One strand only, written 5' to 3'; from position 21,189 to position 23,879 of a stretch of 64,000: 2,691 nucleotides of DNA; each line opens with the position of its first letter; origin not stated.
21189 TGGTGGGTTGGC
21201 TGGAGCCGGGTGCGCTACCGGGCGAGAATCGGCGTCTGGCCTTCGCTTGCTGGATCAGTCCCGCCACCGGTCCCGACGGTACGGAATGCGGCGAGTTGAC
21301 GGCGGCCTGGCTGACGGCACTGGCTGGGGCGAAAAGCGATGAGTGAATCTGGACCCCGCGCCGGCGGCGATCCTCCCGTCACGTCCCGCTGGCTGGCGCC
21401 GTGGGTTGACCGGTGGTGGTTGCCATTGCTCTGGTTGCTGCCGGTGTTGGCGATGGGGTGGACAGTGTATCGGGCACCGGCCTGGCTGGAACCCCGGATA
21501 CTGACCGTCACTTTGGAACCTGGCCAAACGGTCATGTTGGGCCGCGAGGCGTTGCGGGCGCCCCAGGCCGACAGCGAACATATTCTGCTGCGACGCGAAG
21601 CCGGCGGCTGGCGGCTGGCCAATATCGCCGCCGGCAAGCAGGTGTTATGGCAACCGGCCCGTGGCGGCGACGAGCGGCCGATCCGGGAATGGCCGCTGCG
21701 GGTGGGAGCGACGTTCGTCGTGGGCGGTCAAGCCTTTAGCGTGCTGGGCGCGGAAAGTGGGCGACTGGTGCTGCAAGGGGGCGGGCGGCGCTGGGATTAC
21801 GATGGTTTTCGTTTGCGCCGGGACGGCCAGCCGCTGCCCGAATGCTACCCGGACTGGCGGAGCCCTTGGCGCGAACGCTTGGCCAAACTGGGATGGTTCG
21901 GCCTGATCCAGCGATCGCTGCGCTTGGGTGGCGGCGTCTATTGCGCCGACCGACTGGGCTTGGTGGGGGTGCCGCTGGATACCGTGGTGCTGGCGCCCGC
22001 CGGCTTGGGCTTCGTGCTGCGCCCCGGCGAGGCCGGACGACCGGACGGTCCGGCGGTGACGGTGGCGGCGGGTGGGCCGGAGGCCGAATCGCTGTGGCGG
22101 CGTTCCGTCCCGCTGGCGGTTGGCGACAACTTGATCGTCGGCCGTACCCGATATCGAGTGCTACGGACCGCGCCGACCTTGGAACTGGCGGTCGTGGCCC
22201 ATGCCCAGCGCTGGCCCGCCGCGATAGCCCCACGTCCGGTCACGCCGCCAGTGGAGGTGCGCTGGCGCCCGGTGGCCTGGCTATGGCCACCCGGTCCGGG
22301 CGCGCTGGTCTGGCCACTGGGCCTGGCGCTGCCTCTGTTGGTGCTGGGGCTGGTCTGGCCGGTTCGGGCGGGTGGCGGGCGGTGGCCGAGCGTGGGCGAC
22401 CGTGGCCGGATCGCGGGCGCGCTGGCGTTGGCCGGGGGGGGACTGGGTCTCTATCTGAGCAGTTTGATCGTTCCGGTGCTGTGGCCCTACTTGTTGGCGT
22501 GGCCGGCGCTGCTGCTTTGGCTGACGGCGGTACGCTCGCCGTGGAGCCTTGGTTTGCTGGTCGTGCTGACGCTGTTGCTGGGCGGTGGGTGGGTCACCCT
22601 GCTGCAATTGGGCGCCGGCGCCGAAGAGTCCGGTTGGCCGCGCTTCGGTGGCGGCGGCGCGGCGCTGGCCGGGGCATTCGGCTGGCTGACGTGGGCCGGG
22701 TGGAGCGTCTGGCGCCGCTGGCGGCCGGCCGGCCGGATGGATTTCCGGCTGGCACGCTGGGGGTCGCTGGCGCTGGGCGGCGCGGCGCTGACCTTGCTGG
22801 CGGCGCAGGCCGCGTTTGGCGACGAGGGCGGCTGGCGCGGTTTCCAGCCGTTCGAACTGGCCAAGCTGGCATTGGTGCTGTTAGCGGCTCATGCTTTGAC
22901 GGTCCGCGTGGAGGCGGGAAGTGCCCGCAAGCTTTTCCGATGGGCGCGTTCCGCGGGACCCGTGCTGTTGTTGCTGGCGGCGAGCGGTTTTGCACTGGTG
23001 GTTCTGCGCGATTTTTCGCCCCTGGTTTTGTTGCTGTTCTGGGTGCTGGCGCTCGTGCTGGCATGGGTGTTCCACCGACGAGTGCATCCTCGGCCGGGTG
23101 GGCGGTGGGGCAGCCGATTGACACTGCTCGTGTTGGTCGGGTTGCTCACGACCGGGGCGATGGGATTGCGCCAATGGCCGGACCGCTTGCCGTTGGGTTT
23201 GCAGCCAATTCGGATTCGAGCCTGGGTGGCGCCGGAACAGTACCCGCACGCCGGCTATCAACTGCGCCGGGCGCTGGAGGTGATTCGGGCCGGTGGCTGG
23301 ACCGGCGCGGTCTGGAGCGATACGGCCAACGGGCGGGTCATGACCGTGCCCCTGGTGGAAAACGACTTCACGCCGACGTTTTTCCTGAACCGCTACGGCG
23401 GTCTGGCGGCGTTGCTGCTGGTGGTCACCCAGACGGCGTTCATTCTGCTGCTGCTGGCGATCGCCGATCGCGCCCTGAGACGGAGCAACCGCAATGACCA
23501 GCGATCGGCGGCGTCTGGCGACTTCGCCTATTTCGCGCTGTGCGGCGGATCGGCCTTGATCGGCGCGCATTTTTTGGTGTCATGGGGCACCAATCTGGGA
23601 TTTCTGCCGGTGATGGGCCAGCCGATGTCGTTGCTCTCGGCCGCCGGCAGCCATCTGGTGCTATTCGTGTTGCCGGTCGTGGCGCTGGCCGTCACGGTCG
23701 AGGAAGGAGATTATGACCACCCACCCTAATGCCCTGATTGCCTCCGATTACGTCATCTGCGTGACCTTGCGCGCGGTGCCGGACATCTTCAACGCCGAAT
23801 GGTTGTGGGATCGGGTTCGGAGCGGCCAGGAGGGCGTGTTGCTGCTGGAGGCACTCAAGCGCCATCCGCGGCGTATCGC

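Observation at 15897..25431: Divergent Hanks-kinase / PBP-like / SEDS-like / FHA gene cluster in a gammaproteobacterial background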

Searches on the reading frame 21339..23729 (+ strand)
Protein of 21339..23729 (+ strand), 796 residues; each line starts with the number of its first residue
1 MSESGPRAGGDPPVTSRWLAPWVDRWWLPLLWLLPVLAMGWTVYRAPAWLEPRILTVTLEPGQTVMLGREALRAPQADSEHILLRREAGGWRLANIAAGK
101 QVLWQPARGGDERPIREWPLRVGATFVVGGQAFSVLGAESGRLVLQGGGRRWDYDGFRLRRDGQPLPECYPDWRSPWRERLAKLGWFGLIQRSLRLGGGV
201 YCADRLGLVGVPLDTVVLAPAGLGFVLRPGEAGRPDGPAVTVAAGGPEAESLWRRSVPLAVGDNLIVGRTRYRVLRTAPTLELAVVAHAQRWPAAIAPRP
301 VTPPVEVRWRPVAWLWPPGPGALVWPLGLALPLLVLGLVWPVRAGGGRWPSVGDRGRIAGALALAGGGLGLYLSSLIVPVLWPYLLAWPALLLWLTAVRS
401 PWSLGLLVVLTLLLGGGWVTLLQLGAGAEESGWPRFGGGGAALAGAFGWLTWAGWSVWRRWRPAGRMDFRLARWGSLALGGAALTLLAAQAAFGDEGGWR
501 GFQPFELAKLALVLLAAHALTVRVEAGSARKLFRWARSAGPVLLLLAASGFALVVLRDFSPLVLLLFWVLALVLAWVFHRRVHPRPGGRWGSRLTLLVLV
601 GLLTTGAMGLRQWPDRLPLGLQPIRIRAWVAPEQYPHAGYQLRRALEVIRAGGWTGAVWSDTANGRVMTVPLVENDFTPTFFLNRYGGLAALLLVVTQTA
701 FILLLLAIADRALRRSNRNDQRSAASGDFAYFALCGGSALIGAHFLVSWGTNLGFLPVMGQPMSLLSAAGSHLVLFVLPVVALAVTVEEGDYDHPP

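Call 3: search_protein_families(library=pfam, proteins=[window:21339-23729:+], max_evalue=0.01)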
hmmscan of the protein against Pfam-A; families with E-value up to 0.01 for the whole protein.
window:21339-23729:+ (796 aa): 1 family
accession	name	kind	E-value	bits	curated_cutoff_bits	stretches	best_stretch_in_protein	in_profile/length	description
PF01098.24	FTSW_RODA_SPOVE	-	2.2e-18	66.8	26.4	1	502-778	102-342/356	Cell cycle protein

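Call 9: search_protein_families(library=ncbifam, proteins=[window:21339-23729:+], max_evalue=0.1)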
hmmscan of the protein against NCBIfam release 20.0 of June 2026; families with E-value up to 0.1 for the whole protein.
window:21339-23729:+ (796 aa): 5 families
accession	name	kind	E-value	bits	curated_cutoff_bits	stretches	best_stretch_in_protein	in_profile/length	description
TIGR02210.1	rodA_shape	equivalog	3.8e-17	62.4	336.7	1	501-780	95-346/357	rod shape-determining protein RodA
TIGR02614.1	ftsW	equivalog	5.3e-16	58.6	337.5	1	501-781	103-348/357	putative lipid II flippase FtsW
TIGR02615.1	spoVE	exception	3.1e-07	30.2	448.8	1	501-780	103-346/354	stage V sporulation protein E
NF037961.1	RodA_shape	subfamily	4.7e-07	29.5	150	1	637-778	271-399/415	rod shape-determining protein RodA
NF008060.0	PRK10794.1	equivalog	8.3e-06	25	590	1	625-777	210-350/370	peptidoglycan glycosyltransferase MrdB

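Call 13: search_protein_families(library=padloc, proteins=[window:21339-23729:+], max_evalue=0.01)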
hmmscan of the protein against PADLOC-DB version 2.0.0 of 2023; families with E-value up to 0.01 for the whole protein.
window:21339-23729:+ (796 aa): 0 families

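Call 16: find_homologous_proteins(query=window:21339-23729:+, max_evalue=0.001)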
Query window:21339-23729:+ (796 aa): 98 proteins with E <= 0.001 among 8000 candidates.
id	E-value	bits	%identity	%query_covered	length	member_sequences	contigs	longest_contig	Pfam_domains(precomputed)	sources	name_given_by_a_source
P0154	0.0e+0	1769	100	100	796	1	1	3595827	PF01098.25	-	-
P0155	0.0e+0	1444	84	100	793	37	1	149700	PF01098.25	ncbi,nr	ncbi:MAG: FtsW/RodA/SpoVE family cell cycle protein [Gammaproteobacteria bacterium]|nr:FtsW/RodA/Spo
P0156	0.0e+0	1441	83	100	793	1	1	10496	PF01098.25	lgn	-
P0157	0.0e+0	1423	83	100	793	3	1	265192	PF01098.25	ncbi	-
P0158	0.0e+0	1404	82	100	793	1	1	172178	PF01098.25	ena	-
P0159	0.0e+0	1363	80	100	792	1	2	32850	PF01098.25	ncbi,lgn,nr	ncbi:MAG: FtsW/RodA/SpoVE family cell cycle protein [Candidatus Competibacter sp.]|nr:FtsW/RodA/SpoV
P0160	0.0e+0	1346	84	93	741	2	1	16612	PF01098.25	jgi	jgi:cell division protein FtsW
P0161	0.0e+0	1316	79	95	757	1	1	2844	PF01098.25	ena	-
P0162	0.0e+0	1310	80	97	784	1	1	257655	PF01098.25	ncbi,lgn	-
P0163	0.0e+0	1094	69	96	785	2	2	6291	PF01098.25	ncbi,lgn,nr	ncbi:MAG: FtsW/RodA/SpoVE family cell cycle protein [Phycisphaerales bacterium]|nr:FtsW/RodA/SpoVE f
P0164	0.0e+0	1094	69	95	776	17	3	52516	PF01098.25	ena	-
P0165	0.0e+0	1042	66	97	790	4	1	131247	PF01098.25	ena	-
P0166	0.0e+0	1042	66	95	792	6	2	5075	PF01098.25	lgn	-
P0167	0.0e+0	1022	67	98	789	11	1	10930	PF01098.25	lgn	-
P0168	0.0e+0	1018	65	95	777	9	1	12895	PF01098.25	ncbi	-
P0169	0.0e+0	1017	66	95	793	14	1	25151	PF01098.25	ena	-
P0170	0.0e+0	1013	65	98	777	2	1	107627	PF01098.25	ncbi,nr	ncbi:MAG: FtsW/RodA/SpoVE family cell cycle protein [Candidatus Contendobacter sp.]|nr:FtsW/RodA/Spo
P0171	2.5e-296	1004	65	95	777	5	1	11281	PF01098.25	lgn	-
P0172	3.1e-294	997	65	95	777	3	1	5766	PF01098.25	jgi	jgi:cell division protein FtsW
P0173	2.5e-292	990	64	95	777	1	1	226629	PF01098.25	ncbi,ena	-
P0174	1.1e-291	988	64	95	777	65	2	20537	PF01098.25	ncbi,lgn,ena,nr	ncbi:MAG TPA: FtsW/RodA/SpoVE family cell cycle protein [Candidatus Contendobacter sp.]|nr:FtsW/RodA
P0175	4.2e-290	983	65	95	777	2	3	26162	PF01098.25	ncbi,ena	-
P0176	2.1e-289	981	63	95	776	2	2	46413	PF01098.25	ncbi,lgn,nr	ncbi:MAG: FtsW/RodA/SpoVE family cell cycle protein [Candidatus Contendobacter sp.]|nr:FtsW/RodA/Spo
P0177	2.6e-289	980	65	97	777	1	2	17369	PF01098.25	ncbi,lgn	-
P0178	1.1e-287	975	64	95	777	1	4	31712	PF01098.25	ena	-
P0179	6.4e-287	973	64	97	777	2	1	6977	PF01098.25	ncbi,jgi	-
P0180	1.6e-286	971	63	96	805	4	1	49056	PF01098.25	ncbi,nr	ncbi:MAG TPA: FtsW/RodA/SpoVE family cell cycle protein [Candidatus Competibacter sp.]|nr:FtsW/RodA/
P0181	8.5e-286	969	64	97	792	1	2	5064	PF01098.25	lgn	-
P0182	4.2e-284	963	63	95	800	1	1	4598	PF01098.25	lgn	-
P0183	1.0e-283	962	64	97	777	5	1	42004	PF01098.25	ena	-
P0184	2.9e-282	957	61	98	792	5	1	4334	PF01098.25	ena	-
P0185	3.7e-275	934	63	97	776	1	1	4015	PF01098.25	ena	-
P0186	2.4e-273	928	62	97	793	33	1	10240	PF01098.25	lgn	-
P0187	1.1e-272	925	61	97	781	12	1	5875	PF01098.25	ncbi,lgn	ncbi:MAG: FtsW/RodA/SpoVE family cell cycle protein [Candidatus Contendobacter sp.]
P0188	1.0e-269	916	61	96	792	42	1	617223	PF01098.25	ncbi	ncbi:MAG: FtsW/RodA/SpoVE family cell cycle protein [Candidatus Competibacter sp.]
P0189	3.8e-268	910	61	94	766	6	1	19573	PF01098.25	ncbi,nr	ncbi:MAG TPA: FtsW/RodA/SpoVE family cell cycle protein [Candidatus Contendobacter sp.]|nr:FtsW/RodA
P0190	1.5e-266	905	60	97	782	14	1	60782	PF01098.25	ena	-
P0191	2.5e-266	904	62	97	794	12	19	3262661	PF01098.25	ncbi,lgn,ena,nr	ncbi:MAG: FtsW/RodA/SpoVE family cell cycle protein [Candidatus Competibacteraceae bacterium]|nr:Fts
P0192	3.9e-265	900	58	96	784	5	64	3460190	PF01098.25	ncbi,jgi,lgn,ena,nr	ncbi:MAG: FtsW/RodA/SpoVE family cell cycle protein [Candidatus Contendobacter sp.]|jgi:cell divisio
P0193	1.2e-264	899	60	97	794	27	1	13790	PF01098.25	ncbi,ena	-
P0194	2.8e-263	894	59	95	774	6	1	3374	PF01098.25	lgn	-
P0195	7.9e-262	890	60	96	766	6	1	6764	PF01098.25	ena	-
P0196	1.0e-261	889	58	97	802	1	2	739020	PF01098.25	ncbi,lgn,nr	ncbi:MAG: FtsW/RodA/SpoVE family cell cycle protein [Gammaproteobacteria bacterium]|nr:FtsW/RodA/Spo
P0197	1.3e-259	882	58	96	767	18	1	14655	PF01098.25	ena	-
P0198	1.4e-259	882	60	95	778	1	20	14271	PF01098.25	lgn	-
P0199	2.0e-259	882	59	97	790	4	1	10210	PF01098.25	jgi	-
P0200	1.3e-257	876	59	95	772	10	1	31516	PF01098.25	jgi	-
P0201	2.0e-257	875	59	95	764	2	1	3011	PF01098.25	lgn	-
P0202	9.1e-256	869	58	96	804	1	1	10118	PF01098.25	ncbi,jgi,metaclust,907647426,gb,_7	metaclust:\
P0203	2.7e-255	868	59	96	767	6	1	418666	PF01098.25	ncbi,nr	ncbi:MAG: FtsW/RodA/SpoVE family cell cycle protein [Candidatus Competibacteraceae bacterium]|nr:Fts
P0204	5.4e-255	867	57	95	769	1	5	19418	PF01098.25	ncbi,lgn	-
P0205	5.4e-255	867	64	87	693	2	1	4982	PF01098.25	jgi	jgi:cell division protein FtsW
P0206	3.4e-252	858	57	95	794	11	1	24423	PF01098.25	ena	-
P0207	3.4e-252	858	58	97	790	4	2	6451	PF01098.25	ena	-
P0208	3.5e-252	858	59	94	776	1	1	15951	PF01098.25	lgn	-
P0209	1.5e-250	852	58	98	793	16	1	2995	PF01098.25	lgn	-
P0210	2.7e-250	851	57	97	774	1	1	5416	PF01098.25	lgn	-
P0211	9.4e-250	850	58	95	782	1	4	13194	PF01098.25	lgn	-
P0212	2.9e-249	848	57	94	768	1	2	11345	PF01098.25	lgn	-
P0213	2.2e-248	845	57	97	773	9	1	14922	PF01098.25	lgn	-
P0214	9.8e-248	843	57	97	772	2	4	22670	PF01098.25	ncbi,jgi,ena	-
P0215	3.6e-247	841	57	96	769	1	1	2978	PF01098.25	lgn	-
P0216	2.7e-246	838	57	96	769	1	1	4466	PF01098.25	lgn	-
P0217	5.1e-246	837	56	100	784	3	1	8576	PF01098.25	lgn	-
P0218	4.8e-245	834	58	95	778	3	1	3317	PF01098.25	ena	-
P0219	1.5e-243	829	58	96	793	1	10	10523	PF01098.25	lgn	-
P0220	1.3e-242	826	57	96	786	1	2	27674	PF01098.25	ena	-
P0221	2.2e-242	825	55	100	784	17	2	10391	PF01098.25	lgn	-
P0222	1.3e-241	823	55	100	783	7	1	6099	PF01098.25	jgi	-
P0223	2.5e-241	822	55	95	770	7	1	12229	PF01098.25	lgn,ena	-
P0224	5.7e-241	820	57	96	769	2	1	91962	PF01098.25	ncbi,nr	ncbi:MAG: FtsW/RodA/SpoVE family cell cycle protein [Candidatus Competibacteraceae bacterium]|nr:Fts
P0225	5.8e-238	811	58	94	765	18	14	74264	PF01098.25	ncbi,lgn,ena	-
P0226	2.5e-233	795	55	98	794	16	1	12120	PF01098.25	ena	-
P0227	3.3e-233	795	65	80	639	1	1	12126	PF01098.25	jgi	jgi:cell division protein FtsW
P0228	3.7e-232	791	56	94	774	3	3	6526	PF01098.25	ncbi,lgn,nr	ncbi:MAG: hypothetical protein QG599_3838 [Pseudomonadota bacterium]|nr:hypothetical protein [Pseudo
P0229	3.6e-231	788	55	96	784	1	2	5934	PF01098.25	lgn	-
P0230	1.2e-230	786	56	96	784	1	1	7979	PF01098.25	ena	-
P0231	1.7e-228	779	54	97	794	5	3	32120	PF01098.25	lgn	-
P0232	6.7e-226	771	54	97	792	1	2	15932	PF01098.25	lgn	-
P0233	7.1e-223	761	56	96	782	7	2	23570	PF01098.25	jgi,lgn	-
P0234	1.5e-222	760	54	95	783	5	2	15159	PF01098.25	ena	-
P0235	1.0e-217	744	51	96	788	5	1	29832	PF01098.25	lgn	-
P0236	7.0e-211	721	51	96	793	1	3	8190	PF01098.25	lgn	-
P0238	5.6e-192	658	56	78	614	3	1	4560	PF01098.25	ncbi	-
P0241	2.5e-174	600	47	98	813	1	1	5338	PF01098.25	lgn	-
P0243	1.3e-170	588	48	96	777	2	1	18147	PF01098.25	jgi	jgi:cell division protein FtsW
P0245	6.6e-168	579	47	94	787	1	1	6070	PF01098.25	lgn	-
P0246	9.7e-168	578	48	98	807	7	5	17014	PF01098.25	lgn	-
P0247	2.8e-157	544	45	95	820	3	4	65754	PF01098.25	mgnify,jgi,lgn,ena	mgnify:CR=1 FL=1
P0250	2.9e-78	282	35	94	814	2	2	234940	PF01098.25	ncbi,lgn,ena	-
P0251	3.0e-49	186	36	47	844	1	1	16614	PF01098.25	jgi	jgi:cell division protein FtsW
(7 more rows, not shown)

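Call 18: find_encoding_contigs(protein=P0250, flank=10000, max_places=3)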
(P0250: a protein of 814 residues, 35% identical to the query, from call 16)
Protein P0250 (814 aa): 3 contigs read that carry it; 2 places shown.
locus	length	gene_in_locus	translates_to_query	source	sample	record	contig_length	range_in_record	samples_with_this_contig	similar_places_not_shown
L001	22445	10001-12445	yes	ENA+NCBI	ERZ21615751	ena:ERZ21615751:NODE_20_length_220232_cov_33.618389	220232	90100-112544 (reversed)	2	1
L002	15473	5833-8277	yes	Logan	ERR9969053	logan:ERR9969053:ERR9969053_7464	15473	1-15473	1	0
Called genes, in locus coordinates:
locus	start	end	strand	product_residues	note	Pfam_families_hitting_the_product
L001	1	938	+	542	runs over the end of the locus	PF00924:MS_channel_2nd, PF21082:MS_channel_3rd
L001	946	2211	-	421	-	PF00654:Voltage_CLC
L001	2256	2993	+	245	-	-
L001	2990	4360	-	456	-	PF07732:Cu-oxidase_3, PF07731:Cu-oxidase_2, PF00394:Cu-oxidase (weak)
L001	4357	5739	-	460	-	PF02321:OEP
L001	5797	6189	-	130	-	-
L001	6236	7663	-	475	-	PF04389:Peptidase_M28, PF01546:Peptidase_M20 (weak)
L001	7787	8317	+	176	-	PF13302:Acetyltransf_3, PF13420:Acetyltransf_4 (weak), PF00583:Acetyltransf_1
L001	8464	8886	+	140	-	-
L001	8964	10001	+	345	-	PF00069:Pkinase, PF07714:PK_Tyr_Ser-Thr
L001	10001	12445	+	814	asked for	PF01098:FTSW_RODA_SPOVE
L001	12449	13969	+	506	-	-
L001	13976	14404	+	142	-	PF08239:SH3_3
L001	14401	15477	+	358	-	-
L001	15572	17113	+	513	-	PF00498:FHA (faint)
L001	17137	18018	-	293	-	PF02678:Pirin, PF05726:Pirin_C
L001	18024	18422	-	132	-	PF02566:OsmC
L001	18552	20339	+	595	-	PF01590:GAF, PF13185:GAF_2, PF00512:HisKA, PF02518:HATPase_c, PF00072:Response_reg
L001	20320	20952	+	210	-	-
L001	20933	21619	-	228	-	PF00702:Hydrolase, PF13419:HAD_2, PF13242:Hydrolase_like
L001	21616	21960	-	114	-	PF08274:Zn_Ribbon_YjdM, PF03831:YjdM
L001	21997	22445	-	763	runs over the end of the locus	PF00069:Pkinase, PF07714:PK_Tyr_Ser-Thr, PF03109:ABC1 (weak), PF03781:FGE-sulfatase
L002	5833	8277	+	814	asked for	PF01098:FTSW_RODA_SPOVE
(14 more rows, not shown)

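Call 19: find_encoding_contigs(protein=P0251, flank=10000, max_places=3)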
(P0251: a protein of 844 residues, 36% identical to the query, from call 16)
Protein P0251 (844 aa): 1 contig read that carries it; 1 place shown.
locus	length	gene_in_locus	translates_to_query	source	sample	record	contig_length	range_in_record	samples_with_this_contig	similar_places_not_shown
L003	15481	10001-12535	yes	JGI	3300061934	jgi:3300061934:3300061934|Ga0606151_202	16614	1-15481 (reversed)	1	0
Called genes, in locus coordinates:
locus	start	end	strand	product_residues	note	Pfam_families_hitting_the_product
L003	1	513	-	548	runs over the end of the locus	?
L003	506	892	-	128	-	-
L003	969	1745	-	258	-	PF09490:CbtA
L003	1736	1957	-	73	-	PF09489:CbtB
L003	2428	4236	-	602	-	PF22807:TrAA12, PF23500:DUF7133, PF07995:GSDH, PF01161:PBP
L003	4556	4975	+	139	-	-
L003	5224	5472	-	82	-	-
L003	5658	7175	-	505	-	PF04389:Peptidase_M28, PF01546:Peptidase_M20 (weak)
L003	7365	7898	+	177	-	PF13302:Acetyltransf_3, PF13420:Acetyltransf_4 (weak), PF00583:Acetyltransf_1 (weak)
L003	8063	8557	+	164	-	-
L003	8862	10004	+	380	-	PF00069:Pkinase, PF07714:PK_Tyr_Ser-Thr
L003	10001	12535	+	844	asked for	PF01098:FTSW_RODA_SPOVE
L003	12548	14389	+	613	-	-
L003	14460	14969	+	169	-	PF08239:SH3_3 (weak)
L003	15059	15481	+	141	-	?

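Call 21: find_encoding_contigs(protein=P0247, flank=10000, max_places=3)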
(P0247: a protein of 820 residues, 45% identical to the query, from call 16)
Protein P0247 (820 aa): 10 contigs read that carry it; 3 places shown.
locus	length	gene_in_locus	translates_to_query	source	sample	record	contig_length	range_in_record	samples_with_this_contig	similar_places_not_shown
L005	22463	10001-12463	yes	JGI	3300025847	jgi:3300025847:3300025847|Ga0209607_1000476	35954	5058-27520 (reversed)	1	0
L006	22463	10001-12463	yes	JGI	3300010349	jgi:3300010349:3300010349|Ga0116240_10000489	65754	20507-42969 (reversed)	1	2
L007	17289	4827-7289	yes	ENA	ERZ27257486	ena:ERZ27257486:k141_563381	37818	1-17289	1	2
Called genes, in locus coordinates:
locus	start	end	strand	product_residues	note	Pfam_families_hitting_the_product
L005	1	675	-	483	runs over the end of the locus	PF00656:Peptidase_C14, PF14326:DUF4384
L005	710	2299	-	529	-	PF00656:Peptidase_C14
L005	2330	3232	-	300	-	PF00691:OmpA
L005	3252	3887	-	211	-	-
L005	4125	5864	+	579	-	PF00656:Peptidase_C14, PF03781:FGE-sulfatase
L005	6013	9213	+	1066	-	PF00905:Transpeptidase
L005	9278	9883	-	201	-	PF04542:Sigma70_r2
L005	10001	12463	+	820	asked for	PF01098:FTSW_RODA_SPOVE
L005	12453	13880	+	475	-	-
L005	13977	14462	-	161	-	PF13610:DDE_Tnp_IS240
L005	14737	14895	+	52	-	-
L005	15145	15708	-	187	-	PF00239:Resolvase, PF02796:HTH_7 (weak)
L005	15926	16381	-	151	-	PF05656:DUF805 (weak)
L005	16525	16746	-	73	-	-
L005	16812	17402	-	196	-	-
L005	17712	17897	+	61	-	-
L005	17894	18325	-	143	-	-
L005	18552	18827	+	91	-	-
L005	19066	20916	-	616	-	PF01435:Peptidase_M48 (weak), PF14559:TPR_19 (weak)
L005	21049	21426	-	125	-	-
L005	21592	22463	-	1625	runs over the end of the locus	PF13424:TPR_12, PF13374:TPR_10, PF13424:TPR_12, PF24885:TPR_NPHP3, PF13374:TPR_10, PF13424:TPR_12, PF17874:TPR_MalT, PF13374:TPR_10, +60 more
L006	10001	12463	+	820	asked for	PF01098:FTSW_RODA_SPOVE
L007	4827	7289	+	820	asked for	PF01098:FTSW_RODA_SPOVE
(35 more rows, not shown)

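Call 35: search_solved_structures(query=window:21339-23729:+, max_evalue=0.01, show_alignments=3)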
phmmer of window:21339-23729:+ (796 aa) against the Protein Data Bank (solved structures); distinct sequences matched with E-value up to 0.01: 0.

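Call 46: search_protein_families(library=pfam, proteins=[L001:8464-8886:+, L001:8964-10001:+, L001:13976-14404:+, L001:14401-15477:+, L001:15572-17113:+, L005:4125-5864:+, L005:9278-9883:-], max_evalue=0.1)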
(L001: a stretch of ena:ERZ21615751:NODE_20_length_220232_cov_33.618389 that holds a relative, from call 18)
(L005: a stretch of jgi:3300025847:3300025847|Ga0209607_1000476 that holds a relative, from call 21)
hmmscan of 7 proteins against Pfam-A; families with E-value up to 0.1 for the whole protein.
L001:8464-8886:+ (140 aa): 8 families
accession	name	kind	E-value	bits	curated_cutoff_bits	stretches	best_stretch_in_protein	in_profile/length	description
PF13488.11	Gly-zipper_Omp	-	1.6e-07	31.6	25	1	30-62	3-36/46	Glycine zipper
PF05433.20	Rick_17kDa_Anti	-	5.9e-07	29.7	24.2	1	30-61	3-35/43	Glycine zipper 2TM domain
PF13441.11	Gly-zipper_YMGG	-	1.7e-05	24.8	28.9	1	30-61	7-39/45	YMGG-like Gly-zipper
PF21724.2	DUF6861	-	0.0066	16.4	28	1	30-63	47-79/194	Family of unknown function (DUF6861)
PF05818.17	TraT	-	0.02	15.1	31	1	30-62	91-124/214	Enterobacterial TraT complement resistance protein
PF11106.13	YjbE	-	0.029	15.1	27.9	1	4-64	3-58/79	Exopolysaccharide production protein YjbE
PF10439.15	Bacteriocin_IIc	-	0.045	14.2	27.1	1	28-60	26-59/59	Bacteriocin class II with double-glycine leader peptide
PF20721.2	C19orf12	-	0.08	13.2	30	1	30-59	49-78/163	C19orf12-like protein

L001:8964-10001:+ (345 aa): 2 families
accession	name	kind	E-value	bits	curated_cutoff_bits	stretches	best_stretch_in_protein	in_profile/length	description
PF00069.31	Pkinase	-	2.5e-32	112.8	31.7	1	15-299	1-253/263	Protein kinase domain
PF07714.23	PK_Tyr_Ser-Thr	-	5.1e-13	49.4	23.1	1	17-230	3-206/258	Protein tyrosine and serine/threonine kinase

L001:13976-14404:+ (142 aa): 2 families
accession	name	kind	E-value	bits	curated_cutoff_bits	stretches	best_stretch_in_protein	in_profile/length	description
PF08239.17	SH3_3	-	4.2e-11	43.3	27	1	83-137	2-53/54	Bacterial SH3 domain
PF23778.1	Phage_holin_2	-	0.012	16.3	32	1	9-57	2-50/92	Putative phage holin family 2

L001:14401-15477:+ (358 aa): 2 families
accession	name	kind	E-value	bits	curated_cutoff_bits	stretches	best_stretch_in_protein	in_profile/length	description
PF07228.17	SpoIIE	-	0.005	17.2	25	0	90-180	1-82/192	Stage II sporulation protein E (SpoIIE)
PF13672.11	PP2C_2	-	0.0094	16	24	1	96-296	27-188/209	Protein phosphatase 2C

L001:15572-17113:+ (513 aa): 2 families
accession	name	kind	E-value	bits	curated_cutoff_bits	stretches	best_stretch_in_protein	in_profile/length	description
PF00498.31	FHA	-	1.7e-05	25.6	20.7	1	304-383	2-66/67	FHA domain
PF06234.18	TmoB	-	0.062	14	25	0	190-240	24-72/78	Toluene-4-monooxygenase system protein B (TmoB)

L005:4125-5864:+ (579 aa): 3 families
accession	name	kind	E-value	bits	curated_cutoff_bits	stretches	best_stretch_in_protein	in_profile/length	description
PF03781.23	FGE-sulfatase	-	9e-60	202.9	23.3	1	307-577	2-255/255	Sulfatase-modifying factor enzyme 1-like domain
PF00656.27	Peptidase_C14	-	4.5e-43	148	21.4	1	35-254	2-233/233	Caspase domain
PF12770.12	CHAT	-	0.052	13.4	24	1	35-177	78-215/289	CHAT domain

L005:9278-9883:- (201 aa): 2 families
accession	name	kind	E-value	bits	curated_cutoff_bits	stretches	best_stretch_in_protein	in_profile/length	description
PF04542.20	Sigma70_r2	-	1.5e-09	37.9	24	1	24-92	1-68/71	Sigma-70 region 2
PF22029.2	PhyR_sigma2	-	0.042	14.3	27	0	44-82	18-55/55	Sigma2 domain of PhyR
